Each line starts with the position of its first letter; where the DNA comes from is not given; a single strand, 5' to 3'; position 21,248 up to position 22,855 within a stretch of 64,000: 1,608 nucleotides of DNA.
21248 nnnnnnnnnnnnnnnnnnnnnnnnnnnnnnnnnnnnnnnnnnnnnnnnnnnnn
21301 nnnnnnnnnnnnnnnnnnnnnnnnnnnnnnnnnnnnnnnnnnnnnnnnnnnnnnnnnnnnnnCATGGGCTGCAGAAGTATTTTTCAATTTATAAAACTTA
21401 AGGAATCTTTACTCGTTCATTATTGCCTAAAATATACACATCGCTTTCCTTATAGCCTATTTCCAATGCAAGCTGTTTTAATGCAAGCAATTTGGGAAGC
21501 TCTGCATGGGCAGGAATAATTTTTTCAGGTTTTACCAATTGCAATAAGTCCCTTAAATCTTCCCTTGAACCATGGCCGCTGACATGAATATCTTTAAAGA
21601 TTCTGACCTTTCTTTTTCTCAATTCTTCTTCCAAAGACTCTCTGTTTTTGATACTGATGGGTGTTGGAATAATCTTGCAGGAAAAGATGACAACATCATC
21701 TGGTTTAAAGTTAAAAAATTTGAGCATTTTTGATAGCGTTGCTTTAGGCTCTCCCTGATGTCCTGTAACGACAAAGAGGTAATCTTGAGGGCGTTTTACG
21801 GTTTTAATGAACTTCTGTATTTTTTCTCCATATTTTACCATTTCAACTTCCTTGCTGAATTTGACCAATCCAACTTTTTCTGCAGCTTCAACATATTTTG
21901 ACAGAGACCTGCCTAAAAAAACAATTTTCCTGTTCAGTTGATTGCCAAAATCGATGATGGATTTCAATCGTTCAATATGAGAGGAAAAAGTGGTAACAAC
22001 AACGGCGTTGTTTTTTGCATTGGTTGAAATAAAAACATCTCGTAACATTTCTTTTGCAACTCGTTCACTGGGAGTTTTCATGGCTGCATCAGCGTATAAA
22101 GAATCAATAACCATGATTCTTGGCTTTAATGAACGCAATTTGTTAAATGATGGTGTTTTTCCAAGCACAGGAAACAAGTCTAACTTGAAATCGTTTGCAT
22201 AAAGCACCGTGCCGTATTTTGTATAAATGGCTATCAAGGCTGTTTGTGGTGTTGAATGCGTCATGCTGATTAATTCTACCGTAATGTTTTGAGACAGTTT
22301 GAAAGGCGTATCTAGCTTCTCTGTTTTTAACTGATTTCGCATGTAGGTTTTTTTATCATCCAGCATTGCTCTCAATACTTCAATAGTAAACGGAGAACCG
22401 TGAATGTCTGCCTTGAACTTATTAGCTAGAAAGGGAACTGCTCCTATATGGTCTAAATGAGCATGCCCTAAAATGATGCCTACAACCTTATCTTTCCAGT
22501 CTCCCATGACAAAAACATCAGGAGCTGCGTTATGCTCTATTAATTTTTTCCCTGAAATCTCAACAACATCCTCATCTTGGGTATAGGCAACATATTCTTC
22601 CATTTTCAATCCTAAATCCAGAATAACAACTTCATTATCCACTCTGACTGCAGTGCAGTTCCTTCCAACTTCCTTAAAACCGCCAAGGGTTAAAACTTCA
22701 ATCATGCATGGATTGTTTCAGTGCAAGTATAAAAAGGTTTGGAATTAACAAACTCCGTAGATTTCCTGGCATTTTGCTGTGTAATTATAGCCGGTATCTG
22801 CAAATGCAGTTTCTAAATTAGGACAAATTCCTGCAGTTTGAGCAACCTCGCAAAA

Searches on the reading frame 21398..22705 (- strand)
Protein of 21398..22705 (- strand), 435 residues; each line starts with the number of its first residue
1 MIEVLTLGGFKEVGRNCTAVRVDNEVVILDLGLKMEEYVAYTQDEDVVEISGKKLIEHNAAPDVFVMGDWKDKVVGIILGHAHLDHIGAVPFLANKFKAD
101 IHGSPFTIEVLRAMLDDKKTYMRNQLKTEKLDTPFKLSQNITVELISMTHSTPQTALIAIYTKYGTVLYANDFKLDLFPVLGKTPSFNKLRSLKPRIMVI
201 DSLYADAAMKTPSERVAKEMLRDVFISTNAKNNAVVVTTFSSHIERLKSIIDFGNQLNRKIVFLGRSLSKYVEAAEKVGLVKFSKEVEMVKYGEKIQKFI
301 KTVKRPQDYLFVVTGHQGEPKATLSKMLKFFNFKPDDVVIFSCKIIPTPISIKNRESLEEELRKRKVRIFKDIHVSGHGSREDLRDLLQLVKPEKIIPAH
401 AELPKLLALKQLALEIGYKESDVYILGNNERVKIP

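Call 61: search_protein_families(library=pfam, max_evalue=0.00001, proteins=[window:21398-22705:-])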
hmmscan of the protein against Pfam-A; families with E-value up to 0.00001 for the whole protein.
window:21398-22705:- (435 aa): 4 families
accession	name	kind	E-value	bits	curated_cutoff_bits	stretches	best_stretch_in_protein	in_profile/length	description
PF22505.1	RNase_J_b_CASP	-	3.3e-23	82.3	27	1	234-347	3-113/126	Ribonuclease J, beta-CASP domain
PF07521.17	RMMBL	-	8.9e-11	42.1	21.6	1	370-417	8-57/63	Zn-dependent metallo-hydrolase RNA specificity domain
PF00753.33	Lactamase_B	-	1.1e-09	38.9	22.7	1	15-181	6-158/196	Metallo-beta-lactamase superfamily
PF12706.13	Lactamase_B_2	-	1.8e-06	28.2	27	1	72-174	27-144/200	Beta-lactamase superfamily domain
